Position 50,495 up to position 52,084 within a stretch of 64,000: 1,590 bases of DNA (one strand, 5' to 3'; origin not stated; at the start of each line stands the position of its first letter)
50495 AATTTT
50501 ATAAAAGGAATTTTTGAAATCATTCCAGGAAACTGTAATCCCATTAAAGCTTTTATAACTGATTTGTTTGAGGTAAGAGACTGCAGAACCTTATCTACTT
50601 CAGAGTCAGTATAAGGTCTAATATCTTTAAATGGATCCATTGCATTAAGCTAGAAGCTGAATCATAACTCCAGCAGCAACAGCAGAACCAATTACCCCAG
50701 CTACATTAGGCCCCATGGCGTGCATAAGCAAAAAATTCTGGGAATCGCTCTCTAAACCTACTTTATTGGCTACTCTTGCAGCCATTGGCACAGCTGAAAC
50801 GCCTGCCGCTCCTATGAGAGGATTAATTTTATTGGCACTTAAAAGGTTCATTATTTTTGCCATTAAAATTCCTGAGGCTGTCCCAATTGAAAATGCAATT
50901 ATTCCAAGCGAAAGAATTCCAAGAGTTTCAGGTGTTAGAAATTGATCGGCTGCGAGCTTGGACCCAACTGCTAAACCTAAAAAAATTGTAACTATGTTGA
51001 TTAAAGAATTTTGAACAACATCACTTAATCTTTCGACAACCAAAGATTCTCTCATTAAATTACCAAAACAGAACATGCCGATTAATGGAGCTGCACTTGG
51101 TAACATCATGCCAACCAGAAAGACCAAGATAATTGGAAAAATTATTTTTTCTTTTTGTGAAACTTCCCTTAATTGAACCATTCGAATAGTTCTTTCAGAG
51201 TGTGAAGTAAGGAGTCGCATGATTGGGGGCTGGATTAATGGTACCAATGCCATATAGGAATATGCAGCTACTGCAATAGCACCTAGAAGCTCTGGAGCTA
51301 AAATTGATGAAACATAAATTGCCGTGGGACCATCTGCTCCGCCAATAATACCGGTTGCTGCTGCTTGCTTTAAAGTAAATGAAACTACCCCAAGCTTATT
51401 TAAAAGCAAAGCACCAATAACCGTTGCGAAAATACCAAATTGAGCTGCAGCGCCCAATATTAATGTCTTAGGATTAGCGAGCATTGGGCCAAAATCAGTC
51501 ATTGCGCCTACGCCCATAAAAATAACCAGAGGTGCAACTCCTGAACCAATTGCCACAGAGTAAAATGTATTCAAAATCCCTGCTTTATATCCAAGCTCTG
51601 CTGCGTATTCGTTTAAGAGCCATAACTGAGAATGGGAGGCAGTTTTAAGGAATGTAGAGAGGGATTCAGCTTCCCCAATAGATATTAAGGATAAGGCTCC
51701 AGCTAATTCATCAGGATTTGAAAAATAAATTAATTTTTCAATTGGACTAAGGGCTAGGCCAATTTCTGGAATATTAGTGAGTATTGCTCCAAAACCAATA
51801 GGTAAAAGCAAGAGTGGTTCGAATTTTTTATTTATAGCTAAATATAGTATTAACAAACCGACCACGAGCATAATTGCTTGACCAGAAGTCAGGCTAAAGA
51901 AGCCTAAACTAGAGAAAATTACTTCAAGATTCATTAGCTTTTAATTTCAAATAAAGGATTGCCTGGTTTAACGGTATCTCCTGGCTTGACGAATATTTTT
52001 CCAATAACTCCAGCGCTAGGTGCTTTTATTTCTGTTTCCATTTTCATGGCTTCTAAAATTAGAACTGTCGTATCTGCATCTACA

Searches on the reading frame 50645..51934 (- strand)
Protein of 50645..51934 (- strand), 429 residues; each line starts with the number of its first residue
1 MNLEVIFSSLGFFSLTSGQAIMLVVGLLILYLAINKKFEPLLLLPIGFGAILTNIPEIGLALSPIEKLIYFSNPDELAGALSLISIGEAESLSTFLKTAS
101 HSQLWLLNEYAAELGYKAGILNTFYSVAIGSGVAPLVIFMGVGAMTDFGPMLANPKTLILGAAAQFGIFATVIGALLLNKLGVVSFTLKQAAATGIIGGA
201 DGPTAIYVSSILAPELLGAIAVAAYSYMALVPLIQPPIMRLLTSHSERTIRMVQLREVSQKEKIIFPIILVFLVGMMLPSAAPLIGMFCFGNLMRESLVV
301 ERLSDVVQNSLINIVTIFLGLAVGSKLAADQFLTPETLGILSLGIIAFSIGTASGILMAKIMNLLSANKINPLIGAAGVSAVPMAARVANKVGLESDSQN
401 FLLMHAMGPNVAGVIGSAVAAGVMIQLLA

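Call 68: search_protein_families(library=ncbifam, proteins=[window:50645-51934:-], max_evalue=1e-30)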
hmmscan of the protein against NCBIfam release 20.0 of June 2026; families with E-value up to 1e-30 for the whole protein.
window:50645-51934:- (429 aa): 5 families
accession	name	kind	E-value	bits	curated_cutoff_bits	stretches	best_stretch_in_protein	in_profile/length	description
NF012020.0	PRK15476.1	subfamily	1e-197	657.5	820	1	3-426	4-428/433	oxaloacetate decarboxylase subunit beta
NF012021.0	PRK15477.1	subfamily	2.6e-197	656.2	824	1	3-426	4-428/433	oxaloacetate decarboxylase subunit beta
NF012019.0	PRK15475.1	subfamily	2.8e-197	656.1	822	1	3-426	4-428/433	oxaloacetate decarboxylase subunit beta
TIGR01109.1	Na_pump_decarbB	subfamily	5e-177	588.2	190.6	1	18-423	1-354/354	sodium ion-translocating decarboxylase subunit beta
TIGR03136.1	malonate_biotin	equivalog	3e-51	175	596.9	1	121-426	94-394/399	Na+-transporting malonate decarboxylase, carboxybiotin decarboxylase subunit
